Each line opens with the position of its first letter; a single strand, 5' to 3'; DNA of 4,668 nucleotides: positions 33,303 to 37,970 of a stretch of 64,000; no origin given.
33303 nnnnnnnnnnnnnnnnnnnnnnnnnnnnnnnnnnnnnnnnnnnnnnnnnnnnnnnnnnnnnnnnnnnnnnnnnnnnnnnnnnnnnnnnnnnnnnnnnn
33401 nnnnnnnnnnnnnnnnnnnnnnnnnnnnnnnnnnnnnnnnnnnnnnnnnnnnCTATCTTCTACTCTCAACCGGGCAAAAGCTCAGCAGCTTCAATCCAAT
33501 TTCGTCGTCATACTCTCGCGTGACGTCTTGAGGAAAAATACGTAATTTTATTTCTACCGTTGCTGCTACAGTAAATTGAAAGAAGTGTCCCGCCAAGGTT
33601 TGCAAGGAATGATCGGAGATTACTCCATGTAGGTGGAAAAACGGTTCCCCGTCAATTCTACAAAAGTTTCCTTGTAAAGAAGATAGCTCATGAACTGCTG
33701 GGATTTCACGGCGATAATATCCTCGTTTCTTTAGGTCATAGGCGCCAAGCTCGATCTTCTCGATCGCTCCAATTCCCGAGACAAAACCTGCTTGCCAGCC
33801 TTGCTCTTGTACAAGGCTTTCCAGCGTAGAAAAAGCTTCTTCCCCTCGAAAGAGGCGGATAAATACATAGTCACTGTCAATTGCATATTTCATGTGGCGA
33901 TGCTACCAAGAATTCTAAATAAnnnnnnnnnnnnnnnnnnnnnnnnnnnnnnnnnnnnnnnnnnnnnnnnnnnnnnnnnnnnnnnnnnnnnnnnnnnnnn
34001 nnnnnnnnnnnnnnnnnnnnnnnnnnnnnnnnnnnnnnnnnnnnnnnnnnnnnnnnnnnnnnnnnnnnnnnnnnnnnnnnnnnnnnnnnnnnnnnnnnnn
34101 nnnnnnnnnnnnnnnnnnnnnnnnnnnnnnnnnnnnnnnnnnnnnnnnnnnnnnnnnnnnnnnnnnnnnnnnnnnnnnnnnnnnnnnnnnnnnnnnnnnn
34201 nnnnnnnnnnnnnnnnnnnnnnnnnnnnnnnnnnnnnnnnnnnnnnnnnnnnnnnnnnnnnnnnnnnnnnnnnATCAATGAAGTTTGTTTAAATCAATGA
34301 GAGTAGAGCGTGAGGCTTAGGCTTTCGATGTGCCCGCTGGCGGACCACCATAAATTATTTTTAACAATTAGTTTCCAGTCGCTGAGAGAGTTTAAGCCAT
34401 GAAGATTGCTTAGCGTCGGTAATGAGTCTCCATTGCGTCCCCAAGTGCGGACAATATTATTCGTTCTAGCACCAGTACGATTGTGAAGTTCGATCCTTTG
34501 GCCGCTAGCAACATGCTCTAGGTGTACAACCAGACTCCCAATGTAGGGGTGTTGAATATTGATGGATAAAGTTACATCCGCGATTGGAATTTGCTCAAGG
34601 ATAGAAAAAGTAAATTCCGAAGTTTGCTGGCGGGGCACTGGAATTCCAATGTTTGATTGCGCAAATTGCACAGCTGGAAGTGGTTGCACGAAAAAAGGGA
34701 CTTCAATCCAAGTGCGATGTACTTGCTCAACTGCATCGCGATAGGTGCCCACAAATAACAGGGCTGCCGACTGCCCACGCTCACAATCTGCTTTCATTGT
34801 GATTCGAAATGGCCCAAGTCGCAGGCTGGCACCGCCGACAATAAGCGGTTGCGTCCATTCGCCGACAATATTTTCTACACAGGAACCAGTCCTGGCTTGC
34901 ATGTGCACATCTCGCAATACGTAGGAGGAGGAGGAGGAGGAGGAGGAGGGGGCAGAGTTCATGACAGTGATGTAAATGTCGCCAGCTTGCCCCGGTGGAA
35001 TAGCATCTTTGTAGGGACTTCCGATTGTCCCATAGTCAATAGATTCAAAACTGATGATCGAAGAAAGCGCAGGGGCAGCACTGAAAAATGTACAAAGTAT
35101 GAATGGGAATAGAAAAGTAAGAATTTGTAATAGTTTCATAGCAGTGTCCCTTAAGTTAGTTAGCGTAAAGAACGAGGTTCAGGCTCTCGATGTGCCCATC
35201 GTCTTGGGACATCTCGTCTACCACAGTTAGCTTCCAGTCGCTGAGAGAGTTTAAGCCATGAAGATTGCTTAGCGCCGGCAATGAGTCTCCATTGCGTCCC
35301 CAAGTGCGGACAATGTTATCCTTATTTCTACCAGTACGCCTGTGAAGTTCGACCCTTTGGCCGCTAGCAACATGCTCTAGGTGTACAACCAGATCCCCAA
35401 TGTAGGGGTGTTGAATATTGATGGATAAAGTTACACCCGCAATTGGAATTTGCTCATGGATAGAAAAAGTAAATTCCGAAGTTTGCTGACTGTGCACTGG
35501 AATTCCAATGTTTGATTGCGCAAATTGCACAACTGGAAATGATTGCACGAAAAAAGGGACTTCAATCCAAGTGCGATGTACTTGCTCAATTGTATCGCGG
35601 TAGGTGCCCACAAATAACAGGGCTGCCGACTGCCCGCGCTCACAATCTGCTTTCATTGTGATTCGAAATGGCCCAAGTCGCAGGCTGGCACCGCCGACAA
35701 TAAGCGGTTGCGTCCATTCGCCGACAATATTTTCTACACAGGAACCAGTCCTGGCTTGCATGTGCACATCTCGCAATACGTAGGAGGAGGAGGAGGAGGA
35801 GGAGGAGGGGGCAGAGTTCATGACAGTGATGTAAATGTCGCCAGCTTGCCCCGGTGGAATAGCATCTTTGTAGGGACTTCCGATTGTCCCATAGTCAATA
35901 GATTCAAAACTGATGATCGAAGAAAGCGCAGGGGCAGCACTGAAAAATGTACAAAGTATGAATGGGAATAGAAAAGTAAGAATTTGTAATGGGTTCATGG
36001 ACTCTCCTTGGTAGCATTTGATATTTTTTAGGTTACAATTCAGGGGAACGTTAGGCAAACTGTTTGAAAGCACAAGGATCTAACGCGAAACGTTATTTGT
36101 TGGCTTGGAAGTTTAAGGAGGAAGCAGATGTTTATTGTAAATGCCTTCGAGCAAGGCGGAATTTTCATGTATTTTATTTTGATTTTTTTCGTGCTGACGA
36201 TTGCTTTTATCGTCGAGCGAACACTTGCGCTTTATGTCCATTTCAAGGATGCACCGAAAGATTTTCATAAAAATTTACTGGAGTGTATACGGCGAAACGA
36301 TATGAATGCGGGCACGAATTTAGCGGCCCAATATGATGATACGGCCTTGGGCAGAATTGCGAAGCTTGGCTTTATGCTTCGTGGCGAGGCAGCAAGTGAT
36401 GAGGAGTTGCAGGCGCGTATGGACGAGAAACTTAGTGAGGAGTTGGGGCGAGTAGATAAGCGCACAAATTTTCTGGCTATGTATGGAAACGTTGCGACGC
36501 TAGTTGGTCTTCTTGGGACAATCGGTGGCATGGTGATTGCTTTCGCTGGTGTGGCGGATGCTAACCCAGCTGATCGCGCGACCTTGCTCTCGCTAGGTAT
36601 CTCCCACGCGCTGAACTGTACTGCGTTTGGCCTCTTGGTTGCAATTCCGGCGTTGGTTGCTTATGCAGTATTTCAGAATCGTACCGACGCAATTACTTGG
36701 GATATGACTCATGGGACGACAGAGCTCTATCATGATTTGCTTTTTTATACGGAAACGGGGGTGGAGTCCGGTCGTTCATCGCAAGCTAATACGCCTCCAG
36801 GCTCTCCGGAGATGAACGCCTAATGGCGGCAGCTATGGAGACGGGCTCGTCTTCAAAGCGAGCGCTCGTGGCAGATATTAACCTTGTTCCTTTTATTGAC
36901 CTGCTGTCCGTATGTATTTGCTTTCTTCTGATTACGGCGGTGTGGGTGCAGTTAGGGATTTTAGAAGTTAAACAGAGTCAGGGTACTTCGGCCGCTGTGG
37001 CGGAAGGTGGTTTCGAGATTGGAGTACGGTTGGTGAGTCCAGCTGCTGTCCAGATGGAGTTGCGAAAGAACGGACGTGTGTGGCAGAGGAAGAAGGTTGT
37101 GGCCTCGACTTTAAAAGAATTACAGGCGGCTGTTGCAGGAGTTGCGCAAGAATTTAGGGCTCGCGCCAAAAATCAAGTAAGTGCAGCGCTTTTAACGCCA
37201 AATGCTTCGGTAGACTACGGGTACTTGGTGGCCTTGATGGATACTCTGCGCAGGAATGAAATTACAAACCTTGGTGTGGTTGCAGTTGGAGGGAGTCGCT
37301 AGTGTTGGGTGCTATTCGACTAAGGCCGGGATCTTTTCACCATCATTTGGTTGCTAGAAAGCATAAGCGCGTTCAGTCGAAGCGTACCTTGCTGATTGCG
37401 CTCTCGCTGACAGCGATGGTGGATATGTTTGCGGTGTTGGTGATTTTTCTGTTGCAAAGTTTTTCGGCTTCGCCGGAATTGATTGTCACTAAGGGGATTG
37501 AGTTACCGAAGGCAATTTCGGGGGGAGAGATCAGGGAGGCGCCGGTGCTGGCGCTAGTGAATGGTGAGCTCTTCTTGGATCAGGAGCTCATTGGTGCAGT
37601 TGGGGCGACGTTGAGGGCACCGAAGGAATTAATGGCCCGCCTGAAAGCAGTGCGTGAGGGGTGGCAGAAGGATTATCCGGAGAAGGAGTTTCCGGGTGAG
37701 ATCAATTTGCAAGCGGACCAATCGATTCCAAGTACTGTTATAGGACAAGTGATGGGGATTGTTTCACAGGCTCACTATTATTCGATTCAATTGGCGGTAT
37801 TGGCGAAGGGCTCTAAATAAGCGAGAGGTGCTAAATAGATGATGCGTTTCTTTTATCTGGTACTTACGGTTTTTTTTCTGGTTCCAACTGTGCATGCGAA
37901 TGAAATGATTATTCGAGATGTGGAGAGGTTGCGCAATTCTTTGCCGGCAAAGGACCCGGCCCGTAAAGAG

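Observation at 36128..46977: Ten-gene translationally coupled operon: a TolQ/TolR-type motor (1+2) with TPR, TonB-like (AgmX/PglI-type), OM-barrel, lipoprotein and vWA components, giving an Agl/Glt/Nfs-like envelope machine with unassignable parts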

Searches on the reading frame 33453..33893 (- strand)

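Call 43: search_protein_families(library=pfam, proteins=[window:33453-33893:-], max_evalue=0.001)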
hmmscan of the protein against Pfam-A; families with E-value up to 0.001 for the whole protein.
window:33453-33893:- (146 aa): 1 family
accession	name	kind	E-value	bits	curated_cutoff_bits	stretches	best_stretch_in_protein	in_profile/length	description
PF03479.20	PCC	-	2.2e-24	86.5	25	1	10-121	3-116/117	Plants and Prokaryotes Conserved (PCC) domain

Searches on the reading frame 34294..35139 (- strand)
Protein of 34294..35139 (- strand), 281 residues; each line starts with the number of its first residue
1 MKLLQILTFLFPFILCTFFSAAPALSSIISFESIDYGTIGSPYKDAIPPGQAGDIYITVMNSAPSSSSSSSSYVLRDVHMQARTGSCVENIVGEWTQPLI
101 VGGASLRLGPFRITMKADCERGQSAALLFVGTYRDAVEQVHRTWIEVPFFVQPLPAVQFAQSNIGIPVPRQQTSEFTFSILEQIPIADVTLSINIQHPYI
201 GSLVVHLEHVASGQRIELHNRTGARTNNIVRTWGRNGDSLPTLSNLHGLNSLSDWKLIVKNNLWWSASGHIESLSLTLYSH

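Call 43: search_protein_families(library=pfam, proteins=[window:34294-35139:-], max_evalue=0.001)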
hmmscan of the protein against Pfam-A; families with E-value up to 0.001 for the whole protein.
window:34294-35139:- (281 aa): 1 family
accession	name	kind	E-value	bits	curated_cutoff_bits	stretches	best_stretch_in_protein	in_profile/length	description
PF01483.27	P_proprotein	-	1.6e-07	31.7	21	1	187-277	2-85/86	Proprotein convertase P-domain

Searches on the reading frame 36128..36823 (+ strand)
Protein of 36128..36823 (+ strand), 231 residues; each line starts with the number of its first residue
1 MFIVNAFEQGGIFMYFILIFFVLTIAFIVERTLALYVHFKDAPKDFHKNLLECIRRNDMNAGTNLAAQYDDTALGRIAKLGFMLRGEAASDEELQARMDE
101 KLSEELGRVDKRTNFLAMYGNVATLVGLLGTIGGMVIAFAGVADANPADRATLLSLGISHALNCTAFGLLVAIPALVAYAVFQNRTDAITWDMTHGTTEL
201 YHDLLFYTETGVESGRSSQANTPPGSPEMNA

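Call 4: search_protein_families(library=pfam, proteins=[window:36128-36823:+], max_evalue=0.1)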
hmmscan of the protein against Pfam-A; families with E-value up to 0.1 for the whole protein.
window:36128-36823:+ (231 aa): 1 family
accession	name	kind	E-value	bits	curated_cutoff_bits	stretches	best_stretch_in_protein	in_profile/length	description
PF01618.21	MotA_ExbB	-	2.8e-26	92.2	22.9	1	74-192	6-124/127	MotA/TolQ/ExbB proton channel family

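Call 5: search_protein_families(library=ncbifam, proteins=[window:36128-36823:+], max_evalue=0.1)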
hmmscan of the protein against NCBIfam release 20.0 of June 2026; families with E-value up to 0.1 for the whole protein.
window:36128-36823:+ (231 aa): 7 families
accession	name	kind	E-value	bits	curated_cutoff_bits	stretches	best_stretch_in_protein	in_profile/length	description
TIGR02796.1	tolQ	equivalog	5.7e-22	78.5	221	1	14-200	17-210/216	protein TolQ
TIGR02797.1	exbB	equivalog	1.9e-15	57.2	206.2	1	89-187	91-192/211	tonB-system energizer ExbB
NF007722.0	PRK10414.1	equivalog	1.2e-13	51.1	402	1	95-185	108-201/244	tol-pal system-associated acyl-CoA thioesterase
TIGR02805.1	exbB2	equivalog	7.4e-13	48.8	135.35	1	114-187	56-128/138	TonB-system energizer ExbB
NF008066.0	PRK10801.1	equivalog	7.1e-12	45.3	403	1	98-190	112-203/230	Tol-Pal system protein TolQ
NF006284.1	PRK08456.1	equivalog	0.041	13.1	380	1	83-173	113-197/252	flagellar motor stator protein MotA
NF005997.1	PRK08124.1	equivalog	0.068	12.1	340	1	81-170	114-195/259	flagellar motor stator protein MotA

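Call 68: search_solved_structures(query=window:36128-36820:+, max_evalue=0.01)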
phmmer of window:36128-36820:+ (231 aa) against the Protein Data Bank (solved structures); distinct sequences matched with E-value up to 0.01: 7.
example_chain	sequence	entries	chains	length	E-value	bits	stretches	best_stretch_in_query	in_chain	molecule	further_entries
5sv0_B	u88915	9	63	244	2e-11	47.1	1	92-185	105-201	Biopolymer transport protein ExbB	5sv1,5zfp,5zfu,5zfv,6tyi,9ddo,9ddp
8vlw_A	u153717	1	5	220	3.1e-11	46.5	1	99-193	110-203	Tol-Pal system protein TolQ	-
9avi_A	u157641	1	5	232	3.2e-11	46.4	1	99-193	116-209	Tol-Pal system protein TolQ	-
7ajq_A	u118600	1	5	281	1e-10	44.7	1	97-183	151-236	Biopolymer transport protein ExbB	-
6ye4_A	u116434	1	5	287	1.1e-10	44.6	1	97-183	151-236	Biopolymer transport protein ExbB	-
8odt_A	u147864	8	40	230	7.9e-10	41.9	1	93-190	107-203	Tol-Pal system protein TolQ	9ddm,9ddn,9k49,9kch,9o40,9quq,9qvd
9kpz_A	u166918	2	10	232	8e-10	41.8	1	93-190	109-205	Tol-Pal system protein TolQ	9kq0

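Call 72: list_cluster_members(proteins=[P0006, P0126, P0001, window:36128-36820:+, window:37839-40616:+])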
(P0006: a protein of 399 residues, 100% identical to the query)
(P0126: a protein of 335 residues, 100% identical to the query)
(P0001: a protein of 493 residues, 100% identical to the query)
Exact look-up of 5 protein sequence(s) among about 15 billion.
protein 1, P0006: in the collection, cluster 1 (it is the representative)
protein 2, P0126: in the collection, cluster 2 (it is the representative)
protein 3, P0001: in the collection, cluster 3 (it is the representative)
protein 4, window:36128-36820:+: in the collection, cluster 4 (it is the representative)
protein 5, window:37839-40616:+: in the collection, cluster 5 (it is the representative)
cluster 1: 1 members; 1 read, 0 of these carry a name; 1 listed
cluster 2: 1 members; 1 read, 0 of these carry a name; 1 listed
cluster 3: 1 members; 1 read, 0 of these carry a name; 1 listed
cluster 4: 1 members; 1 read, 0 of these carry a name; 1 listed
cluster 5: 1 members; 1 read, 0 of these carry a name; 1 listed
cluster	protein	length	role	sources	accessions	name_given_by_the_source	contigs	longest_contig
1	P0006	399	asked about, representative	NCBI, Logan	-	-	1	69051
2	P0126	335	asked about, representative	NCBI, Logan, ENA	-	-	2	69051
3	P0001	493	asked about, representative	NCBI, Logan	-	-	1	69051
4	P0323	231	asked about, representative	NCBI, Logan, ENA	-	-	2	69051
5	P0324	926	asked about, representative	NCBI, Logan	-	-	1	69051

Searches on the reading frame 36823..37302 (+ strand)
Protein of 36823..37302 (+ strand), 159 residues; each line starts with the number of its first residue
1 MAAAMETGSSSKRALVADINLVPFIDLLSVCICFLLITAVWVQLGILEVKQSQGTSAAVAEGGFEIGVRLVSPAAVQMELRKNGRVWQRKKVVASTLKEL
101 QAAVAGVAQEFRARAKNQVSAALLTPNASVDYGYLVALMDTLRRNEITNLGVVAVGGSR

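Call 4: search_protein_families(library=pfam, proteins=[window:36823-37302:+], max_evalue=0.1)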
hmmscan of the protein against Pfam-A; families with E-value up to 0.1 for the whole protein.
window:36823-37302:+ (159 aa): 1 family
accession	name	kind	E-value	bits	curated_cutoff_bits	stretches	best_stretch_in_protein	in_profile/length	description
PF02472.21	ExbD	-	7.5e-15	55.6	25.4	1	15-153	4-124/128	Biopolymer transport protein ExbD/TolR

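Call 5: search_protein_families(library=ncbifam, proteins=[window:36823-37302:+], max_evalue=0.1)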
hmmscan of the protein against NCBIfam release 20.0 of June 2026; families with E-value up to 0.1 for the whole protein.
window:36823-37302:+ (159 aa): 6 families
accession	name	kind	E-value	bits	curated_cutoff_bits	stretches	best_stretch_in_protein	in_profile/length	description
TIGR02801.1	tolR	equivalog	4.1e-09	37.2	127.3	1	16-154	2-128/129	protein TolR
TIGR02804.1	ExbD_2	equivalog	1.1e-06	29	123.45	1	18-154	3-119/121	TonB system transport protein ExbD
NF008429.0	PRK11267.1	equivalog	1.2e-05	25.3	216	1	12-154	11-134/141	TonB system transport protein ExbD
TIGR02803.1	ExbD_1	equivalog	0.00031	20.8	152.95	1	18-153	3-119/122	TonB system transport protein ExbD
NF008248.0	PRK11024.1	equivalog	0.0012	19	162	1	9-53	6-49/142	colicin uptake protein TolR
NF009993.0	PRK13462.1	equivalog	0.063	12.9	226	0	38-73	155-190/203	acid phosphatase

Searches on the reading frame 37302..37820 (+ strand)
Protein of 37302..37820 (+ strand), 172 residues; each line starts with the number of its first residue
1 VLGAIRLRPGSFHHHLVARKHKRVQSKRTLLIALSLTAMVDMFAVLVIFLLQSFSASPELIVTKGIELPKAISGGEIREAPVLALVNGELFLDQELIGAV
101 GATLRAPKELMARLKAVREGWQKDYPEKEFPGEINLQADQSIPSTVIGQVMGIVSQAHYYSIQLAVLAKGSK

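Call 4: search_protein_families(library=pfam, proteins=[window:37302-37820:+], max_evalue=0.1)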
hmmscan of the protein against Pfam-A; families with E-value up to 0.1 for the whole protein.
window:37302-37820:+ (172 aa): 1 family
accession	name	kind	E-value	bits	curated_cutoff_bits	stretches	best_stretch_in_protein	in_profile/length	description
PF02472.21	ExbD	-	8.6e-12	45.7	25.4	1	32-166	6-125/128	Biopolymer transport protein ExbD/TolR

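Call 5: search_protein_families(library=ncbifam, proteins=[window:37302-37820:+], max_evalue=0.1)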
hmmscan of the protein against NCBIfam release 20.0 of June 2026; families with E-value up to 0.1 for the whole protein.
window:37302-37820:+ (172 aa): 0 families
